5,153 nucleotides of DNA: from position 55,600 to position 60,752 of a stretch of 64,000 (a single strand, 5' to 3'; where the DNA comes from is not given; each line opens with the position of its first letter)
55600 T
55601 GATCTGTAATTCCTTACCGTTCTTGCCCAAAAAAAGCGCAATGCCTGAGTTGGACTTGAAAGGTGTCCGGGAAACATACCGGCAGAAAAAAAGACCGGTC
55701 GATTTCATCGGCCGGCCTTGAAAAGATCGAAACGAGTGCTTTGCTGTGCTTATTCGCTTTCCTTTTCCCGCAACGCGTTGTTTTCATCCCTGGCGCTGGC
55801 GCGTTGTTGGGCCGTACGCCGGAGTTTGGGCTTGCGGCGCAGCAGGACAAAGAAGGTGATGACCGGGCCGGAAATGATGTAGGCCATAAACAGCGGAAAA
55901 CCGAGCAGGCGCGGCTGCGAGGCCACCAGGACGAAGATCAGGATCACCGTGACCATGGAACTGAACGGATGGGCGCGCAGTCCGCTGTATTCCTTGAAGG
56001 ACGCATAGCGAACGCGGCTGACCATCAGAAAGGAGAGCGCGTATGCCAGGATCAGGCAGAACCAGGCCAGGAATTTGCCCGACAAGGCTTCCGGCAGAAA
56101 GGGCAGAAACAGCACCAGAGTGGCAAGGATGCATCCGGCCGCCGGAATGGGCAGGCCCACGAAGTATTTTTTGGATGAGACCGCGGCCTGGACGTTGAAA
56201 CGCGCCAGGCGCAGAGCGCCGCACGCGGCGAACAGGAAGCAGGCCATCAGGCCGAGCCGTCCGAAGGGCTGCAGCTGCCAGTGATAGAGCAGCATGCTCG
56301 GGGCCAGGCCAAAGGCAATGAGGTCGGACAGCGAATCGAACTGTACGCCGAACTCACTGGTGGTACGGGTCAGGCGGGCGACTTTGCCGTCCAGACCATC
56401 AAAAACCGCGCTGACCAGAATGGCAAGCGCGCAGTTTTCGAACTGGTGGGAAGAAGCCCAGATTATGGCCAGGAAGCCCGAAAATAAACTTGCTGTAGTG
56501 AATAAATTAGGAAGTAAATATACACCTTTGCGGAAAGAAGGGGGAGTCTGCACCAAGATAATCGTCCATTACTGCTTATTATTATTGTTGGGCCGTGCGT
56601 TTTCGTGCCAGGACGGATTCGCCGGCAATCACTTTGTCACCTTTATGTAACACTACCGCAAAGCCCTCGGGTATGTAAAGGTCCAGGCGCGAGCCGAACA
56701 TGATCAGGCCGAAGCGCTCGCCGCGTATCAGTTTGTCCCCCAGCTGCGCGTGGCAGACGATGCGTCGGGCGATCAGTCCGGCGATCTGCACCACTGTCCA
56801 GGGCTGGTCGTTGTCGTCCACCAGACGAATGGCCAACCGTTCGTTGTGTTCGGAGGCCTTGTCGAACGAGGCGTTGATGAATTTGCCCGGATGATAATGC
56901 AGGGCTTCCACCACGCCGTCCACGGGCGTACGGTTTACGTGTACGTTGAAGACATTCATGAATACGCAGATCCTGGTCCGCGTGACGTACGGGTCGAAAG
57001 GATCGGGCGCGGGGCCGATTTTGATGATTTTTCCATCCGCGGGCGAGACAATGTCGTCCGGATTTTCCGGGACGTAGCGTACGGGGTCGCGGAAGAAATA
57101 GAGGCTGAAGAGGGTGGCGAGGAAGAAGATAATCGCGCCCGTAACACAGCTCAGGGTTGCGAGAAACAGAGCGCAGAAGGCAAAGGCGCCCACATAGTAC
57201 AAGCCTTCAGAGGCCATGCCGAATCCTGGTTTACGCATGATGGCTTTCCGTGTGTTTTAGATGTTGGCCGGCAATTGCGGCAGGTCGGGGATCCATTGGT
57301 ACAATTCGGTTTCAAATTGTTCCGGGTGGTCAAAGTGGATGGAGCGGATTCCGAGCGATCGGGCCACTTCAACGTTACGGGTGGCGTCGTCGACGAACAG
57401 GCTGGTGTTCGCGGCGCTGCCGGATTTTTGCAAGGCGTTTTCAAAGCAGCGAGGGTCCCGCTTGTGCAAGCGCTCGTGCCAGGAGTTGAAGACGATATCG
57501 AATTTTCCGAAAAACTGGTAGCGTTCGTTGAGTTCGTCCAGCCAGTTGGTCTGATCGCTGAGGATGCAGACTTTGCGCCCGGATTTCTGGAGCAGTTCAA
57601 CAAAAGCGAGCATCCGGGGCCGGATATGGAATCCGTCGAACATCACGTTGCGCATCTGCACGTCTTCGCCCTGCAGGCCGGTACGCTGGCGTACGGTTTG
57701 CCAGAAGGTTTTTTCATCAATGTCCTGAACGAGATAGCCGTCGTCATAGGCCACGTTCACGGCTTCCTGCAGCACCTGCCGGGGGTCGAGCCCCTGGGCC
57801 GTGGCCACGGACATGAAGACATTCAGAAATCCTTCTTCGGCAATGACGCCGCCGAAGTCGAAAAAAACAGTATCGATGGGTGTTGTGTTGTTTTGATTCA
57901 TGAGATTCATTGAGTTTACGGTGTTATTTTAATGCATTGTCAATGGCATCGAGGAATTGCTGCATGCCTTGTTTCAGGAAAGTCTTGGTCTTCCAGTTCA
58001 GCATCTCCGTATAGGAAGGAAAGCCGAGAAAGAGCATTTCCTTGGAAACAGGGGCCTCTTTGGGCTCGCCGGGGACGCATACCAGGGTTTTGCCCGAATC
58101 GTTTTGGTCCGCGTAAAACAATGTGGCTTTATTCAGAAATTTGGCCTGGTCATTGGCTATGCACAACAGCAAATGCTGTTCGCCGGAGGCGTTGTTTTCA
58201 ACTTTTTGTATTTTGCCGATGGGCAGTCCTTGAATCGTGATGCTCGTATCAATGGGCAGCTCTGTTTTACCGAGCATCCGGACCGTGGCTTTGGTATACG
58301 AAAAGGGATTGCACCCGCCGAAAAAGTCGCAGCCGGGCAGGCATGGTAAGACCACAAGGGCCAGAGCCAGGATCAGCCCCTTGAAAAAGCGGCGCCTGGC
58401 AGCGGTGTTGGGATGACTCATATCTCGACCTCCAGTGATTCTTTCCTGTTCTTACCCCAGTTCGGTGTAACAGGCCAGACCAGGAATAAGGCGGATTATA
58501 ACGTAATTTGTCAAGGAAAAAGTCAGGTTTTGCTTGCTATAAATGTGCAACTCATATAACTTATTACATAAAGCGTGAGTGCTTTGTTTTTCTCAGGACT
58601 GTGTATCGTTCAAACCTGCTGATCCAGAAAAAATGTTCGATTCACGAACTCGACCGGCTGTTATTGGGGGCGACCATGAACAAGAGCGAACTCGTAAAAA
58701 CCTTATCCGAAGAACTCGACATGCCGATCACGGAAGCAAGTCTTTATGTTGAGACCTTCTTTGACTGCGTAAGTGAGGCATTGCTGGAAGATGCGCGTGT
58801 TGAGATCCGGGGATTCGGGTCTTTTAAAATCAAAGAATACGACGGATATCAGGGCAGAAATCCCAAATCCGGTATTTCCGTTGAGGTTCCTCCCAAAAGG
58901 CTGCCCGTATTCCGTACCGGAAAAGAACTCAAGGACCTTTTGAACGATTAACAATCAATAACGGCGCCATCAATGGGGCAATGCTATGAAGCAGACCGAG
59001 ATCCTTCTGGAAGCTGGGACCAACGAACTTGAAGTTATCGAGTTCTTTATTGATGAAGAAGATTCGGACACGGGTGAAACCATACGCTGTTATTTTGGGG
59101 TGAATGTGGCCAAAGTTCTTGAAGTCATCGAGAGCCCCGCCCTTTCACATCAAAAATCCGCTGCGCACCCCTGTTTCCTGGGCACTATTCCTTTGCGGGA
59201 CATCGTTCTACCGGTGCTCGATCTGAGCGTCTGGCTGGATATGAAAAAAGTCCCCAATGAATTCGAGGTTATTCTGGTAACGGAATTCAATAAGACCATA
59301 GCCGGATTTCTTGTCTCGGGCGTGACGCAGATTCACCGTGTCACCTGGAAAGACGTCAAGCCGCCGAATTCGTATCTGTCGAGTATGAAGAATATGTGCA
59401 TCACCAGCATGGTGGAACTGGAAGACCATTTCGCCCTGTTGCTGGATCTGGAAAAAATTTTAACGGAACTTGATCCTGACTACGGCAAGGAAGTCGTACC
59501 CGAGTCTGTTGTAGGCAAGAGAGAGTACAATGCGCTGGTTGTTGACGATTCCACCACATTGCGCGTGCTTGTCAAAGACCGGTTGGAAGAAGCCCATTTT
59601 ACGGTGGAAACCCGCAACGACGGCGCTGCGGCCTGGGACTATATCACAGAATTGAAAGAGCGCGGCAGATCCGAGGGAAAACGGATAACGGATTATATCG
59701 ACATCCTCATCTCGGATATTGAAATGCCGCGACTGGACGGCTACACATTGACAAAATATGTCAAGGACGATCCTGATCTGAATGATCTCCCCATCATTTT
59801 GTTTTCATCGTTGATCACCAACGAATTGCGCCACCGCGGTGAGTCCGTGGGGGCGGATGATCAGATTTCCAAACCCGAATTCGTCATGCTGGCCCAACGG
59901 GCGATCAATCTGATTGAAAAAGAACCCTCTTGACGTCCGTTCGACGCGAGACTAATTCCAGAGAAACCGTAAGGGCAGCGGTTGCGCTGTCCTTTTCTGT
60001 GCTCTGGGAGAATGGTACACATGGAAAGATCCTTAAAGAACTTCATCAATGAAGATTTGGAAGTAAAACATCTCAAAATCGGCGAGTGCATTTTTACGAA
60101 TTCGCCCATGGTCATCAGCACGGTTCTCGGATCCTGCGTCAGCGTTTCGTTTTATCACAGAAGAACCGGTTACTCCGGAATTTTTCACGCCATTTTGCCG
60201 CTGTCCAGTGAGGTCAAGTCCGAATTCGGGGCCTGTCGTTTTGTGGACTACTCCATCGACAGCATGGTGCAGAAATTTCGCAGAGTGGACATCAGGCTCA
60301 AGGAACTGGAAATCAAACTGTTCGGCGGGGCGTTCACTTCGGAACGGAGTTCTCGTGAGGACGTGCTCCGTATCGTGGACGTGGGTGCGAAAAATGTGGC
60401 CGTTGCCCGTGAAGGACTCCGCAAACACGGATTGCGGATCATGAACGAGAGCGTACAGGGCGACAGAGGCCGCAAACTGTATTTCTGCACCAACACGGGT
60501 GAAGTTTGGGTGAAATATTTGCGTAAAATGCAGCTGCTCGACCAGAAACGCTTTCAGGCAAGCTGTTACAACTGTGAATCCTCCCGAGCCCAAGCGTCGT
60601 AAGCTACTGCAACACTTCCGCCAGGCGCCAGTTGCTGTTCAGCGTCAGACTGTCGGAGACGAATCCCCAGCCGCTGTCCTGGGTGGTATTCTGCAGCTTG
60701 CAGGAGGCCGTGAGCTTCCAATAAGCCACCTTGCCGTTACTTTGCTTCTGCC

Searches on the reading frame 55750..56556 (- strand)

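Call 19: search_protein_families(library=pfam, proteins=[window:55750-56556:-], max_evalue=0.001)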
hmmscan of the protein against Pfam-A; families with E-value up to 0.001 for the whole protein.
window:55750-56556:- (268 aa): 1 family
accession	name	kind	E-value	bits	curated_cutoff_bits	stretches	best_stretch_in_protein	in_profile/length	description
PF01066.26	CDP-OH_P_transf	-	8.6e-22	78.6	22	1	14-171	2-150/152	CDP-alcohol phosphatidyltransferase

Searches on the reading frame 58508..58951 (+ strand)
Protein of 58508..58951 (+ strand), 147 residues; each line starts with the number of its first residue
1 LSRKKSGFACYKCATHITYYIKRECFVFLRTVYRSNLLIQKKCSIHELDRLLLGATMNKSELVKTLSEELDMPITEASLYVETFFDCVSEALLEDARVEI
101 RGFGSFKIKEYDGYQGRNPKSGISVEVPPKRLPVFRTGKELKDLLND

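Call 19: search_protein_families(library=pfam, proteins=[window:58508-58951:+], max_evalue=0.001)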
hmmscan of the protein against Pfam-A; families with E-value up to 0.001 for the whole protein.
window:58508-58951:+ (147 aa): 2 families
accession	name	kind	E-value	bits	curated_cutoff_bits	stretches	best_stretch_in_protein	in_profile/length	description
PF00216.26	Bac_DNA_binding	-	1.4e-25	89.8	22.4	1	57-146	1-90/90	Bacterial DNA-binding protein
PF18175.6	HU-CCDC81_bac_2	-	9.5e-05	22.7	35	1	62-114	3-55/70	CCDC81-like prokaryotic HU domain 2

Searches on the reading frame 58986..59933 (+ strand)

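Call 19: search_protein_families(library=pfam, proteins=[window:58986-59933:+], max_evalue=0.001)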
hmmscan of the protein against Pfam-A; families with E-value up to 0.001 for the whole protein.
window:58986-59933:+ (315 aa): 2 families
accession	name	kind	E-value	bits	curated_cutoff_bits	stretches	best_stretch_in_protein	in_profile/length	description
PF01584.24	CheW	-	5.5e-24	84.8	23.5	1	36-161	11-136/138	CheW-like domain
PF00072.30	Response_reg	-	6.4e-17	62.2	30.2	1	184-297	2-100/111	Response regulator receiver domain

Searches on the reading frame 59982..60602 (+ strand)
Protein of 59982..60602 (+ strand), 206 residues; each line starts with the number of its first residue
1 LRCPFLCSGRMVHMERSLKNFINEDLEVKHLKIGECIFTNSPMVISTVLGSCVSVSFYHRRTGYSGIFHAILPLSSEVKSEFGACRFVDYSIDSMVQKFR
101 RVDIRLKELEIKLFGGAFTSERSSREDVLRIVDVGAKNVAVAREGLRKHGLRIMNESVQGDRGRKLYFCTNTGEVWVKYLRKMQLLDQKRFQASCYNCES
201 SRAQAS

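Call 19: search_protein_families(library=pfam, proteins=[window:59982-60602:+], max_evalue=0.001)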
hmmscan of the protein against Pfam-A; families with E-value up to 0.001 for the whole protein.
window:59982-60602:+ (206 aa): 1 family
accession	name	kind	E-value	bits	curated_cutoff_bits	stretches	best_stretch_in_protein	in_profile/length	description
PF03975.18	CheD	-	1.4e-21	77.1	25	1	72-178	2-107/108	CheD chemotactic sensory transduction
